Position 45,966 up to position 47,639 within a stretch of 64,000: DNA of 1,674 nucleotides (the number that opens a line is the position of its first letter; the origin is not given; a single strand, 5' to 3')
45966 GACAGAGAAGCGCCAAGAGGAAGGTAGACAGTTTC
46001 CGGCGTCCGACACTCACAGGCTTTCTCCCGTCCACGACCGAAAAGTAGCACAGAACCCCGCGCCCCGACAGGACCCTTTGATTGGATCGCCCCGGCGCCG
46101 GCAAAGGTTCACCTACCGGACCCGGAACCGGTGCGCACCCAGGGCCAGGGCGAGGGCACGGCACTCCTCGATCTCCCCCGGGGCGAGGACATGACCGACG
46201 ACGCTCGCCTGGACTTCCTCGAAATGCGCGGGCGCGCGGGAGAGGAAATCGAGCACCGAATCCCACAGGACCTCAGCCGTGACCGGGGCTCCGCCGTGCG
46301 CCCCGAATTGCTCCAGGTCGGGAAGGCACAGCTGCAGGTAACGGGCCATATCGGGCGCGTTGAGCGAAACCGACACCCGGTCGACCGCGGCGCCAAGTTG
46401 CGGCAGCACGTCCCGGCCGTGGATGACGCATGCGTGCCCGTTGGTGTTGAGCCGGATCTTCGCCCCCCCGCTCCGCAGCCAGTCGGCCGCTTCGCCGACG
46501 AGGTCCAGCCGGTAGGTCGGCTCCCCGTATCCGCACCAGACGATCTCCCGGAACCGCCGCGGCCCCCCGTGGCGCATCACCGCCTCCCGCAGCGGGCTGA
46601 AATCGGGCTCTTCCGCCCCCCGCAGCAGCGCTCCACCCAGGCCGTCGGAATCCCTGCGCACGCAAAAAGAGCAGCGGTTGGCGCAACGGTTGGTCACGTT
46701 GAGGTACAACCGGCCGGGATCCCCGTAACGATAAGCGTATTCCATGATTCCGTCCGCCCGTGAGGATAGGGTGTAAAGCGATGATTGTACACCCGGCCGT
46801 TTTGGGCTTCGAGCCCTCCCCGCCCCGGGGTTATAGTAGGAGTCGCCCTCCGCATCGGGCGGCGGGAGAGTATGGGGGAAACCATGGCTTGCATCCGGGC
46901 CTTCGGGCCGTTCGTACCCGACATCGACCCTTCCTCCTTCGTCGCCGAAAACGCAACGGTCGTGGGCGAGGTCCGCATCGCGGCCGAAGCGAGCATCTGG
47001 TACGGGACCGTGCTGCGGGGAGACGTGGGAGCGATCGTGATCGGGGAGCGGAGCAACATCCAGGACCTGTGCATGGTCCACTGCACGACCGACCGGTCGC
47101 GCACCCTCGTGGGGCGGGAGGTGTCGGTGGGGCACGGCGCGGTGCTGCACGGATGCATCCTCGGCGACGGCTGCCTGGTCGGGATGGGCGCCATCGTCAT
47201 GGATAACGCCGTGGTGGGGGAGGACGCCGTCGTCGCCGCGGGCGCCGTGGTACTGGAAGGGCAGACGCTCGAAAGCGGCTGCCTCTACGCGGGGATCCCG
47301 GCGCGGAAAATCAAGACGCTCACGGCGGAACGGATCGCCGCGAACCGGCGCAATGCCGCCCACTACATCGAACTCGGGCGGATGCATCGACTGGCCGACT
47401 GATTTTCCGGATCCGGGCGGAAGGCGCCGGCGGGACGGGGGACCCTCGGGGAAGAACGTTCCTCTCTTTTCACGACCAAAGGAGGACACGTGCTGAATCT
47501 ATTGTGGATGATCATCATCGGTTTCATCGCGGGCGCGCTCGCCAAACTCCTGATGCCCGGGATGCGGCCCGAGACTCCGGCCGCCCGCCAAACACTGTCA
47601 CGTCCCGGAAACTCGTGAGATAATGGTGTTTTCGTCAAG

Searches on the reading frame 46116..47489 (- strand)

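Call 65: search_protein_families(library=pfam, proteins=[window:46116-47489:-], max_evalue=0.00001)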
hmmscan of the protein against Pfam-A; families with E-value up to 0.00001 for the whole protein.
window:46116-47489:- (458 aa): 1 family
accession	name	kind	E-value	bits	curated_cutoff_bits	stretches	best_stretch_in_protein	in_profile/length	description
PF04055.27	Radical_SAM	-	1.1e-11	45.7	29.5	1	264-439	2-154/166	Radical SAM superfamily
